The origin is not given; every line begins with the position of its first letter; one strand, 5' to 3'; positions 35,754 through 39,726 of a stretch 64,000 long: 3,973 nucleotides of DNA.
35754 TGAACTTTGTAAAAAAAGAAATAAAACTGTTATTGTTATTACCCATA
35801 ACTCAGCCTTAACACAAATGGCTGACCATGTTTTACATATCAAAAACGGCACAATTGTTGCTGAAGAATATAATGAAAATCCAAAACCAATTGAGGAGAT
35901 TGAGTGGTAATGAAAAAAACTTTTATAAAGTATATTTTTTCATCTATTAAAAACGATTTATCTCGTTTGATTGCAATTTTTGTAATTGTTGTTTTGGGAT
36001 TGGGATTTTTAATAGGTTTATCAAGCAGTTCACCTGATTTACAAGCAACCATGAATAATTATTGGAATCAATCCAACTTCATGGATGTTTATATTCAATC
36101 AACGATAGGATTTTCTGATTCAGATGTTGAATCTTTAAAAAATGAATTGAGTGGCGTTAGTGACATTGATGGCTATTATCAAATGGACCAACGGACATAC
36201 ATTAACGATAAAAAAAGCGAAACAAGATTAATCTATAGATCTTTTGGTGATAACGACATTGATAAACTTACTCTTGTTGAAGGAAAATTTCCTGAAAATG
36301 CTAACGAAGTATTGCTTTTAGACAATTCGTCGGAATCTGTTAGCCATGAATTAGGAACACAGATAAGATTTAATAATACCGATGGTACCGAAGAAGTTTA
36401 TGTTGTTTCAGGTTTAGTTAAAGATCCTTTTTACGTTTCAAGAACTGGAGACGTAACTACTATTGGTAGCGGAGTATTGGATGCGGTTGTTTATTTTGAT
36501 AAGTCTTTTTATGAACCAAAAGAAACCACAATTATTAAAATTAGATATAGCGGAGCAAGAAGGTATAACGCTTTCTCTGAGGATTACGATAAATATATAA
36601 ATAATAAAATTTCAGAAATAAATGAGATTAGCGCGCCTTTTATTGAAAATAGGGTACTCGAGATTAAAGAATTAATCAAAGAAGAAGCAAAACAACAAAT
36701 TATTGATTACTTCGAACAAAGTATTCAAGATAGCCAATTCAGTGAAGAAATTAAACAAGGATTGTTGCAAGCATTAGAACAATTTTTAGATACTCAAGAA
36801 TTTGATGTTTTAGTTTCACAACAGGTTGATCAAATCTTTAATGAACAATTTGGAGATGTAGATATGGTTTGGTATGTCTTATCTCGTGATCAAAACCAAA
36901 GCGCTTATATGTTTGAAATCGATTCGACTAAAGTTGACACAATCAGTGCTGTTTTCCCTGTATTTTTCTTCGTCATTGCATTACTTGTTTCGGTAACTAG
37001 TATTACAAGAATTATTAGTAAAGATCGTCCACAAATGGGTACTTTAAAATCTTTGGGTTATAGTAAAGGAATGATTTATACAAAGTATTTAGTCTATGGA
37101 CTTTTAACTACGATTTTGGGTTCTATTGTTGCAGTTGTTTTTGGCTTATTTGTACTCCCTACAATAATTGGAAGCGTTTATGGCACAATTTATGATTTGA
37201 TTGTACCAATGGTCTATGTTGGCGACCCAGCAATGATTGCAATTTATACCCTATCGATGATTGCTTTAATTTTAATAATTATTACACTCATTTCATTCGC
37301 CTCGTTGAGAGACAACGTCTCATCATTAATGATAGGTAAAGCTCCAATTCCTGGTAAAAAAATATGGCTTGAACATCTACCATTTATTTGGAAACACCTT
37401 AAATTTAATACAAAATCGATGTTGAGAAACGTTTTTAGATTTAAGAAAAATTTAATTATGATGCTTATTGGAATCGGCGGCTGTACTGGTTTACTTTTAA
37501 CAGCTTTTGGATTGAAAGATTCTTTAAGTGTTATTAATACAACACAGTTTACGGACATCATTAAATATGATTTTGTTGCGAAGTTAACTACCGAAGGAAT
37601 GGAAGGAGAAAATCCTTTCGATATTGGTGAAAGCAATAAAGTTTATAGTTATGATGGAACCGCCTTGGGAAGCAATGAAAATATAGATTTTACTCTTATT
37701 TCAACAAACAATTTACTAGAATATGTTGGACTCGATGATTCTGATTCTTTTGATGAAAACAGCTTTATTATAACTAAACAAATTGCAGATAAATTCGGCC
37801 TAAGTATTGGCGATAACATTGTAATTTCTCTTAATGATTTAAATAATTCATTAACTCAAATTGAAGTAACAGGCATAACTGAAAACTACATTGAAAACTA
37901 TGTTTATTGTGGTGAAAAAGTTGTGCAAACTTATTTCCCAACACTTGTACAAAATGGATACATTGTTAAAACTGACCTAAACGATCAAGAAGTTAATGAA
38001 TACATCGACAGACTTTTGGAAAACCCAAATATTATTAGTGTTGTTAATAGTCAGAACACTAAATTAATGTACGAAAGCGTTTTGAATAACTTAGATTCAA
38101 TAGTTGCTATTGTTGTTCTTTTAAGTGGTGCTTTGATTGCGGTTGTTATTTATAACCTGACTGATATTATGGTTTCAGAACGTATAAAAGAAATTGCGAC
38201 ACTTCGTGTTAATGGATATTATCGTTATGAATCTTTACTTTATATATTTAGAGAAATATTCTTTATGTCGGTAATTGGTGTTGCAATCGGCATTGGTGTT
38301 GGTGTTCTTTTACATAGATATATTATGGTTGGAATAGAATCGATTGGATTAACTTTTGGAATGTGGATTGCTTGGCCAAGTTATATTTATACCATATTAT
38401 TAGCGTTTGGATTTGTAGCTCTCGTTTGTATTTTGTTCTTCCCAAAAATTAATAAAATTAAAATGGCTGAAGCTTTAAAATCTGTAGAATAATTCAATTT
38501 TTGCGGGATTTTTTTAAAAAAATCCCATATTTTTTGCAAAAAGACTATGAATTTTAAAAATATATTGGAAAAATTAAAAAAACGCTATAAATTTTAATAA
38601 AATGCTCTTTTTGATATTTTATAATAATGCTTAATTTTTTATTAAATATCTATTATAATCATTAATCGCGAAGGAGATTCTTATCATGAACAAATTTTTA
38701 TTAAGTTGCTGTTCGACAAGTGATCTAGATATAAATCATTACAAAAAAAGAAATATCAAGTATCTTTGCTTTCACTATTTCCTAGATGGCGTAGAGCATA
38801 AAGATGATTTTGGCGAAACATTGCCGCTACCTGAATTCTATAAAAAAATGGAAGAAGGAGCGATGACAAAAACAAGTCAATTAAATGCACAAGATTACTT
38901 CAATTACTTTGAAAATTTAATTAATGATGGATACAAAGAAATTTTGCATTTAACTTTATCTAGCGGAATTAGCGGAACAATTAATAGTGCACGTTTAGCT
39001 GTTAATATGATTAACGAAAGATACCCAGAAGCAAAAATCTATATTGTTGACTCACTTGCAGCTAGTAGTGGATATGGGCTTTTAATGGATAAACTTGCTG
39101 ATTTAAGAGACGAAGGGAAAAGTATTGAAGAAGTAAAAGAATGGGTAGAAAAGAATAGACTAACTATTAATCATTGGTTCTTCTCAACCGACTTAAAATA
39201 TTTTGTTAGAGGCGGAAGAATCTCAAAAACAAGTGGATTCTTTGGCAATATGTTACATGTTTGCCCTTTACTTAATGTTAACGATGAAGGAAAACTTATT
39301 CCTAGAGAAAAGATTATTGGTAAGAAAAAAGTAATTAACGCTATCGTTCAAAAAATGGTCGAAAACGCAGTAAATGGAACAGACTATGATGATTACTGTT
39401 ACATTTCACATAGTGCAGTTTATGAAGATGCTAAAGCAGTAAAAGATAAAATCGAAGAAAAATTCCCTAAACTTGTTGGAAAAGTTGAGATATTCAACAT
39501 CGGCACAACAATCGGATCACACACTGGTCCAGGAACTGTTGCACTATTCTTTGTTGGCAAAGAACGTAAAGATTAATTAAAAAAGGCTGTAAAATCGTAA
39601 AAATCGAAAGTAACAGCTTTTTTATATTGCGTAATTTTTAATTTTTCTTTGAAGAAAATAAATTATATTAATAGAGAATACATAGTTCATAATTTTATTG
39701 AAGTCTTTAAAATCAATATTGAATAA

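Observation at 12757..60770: Dispersed, single-orientation family of ~40-bp A-tract repeats with a TTCC(W)GGAA / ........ core, tandemly arrayed in at least ten intergenic regions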

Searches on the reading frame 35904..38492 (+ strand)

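Call 18: search_protein_families(library=pfam, proteins=[window:35904-38492:+])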
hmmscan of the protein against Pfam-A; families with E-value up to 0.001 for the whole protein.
window:35904-38492:+ (862 aa): 1 family
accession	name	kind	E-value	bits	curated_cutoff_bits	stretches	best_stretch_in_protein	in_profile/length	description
PF02687.27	FtsX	-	3.7e-24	85.5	25.5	2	736-852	2-118/120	FtsX-like permease C-terminal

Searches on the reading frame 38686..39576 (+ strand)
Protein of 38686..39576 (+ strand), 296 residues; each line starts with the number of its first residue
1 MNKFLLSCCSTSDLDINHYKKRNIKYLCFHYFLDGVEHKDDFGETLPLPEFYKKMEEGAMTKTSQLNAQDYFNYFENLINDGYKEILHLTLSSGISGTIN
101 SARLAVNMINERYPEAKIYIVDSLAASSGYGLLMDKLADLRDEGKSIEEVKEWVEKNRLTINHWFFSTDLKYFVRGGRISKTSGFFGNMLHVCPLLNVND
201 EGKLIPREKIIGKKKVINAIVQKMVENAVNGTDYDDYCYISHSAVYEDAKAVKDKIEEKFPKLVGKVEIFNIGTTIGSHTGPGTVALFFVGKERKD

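Call 18: search_protein_families(library=pfam, proteins=[window:38686-39576:+])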
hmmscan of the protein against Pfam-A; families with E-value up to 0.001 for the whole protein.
window:38686-39576:+ (296 aa): 2 families
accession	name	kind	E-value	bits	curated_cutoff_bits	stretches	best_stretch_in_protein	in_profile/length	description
PF02645.21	DegV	-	1.5e-66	225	27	1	10-290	8-278/280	Uncharacterised protein, DegV family COG1307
PF13684.11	FakA-like_C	-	8e-05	22.5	23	1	78-290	40-213/216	Fatty acid kinase subunit A-like, C-terminal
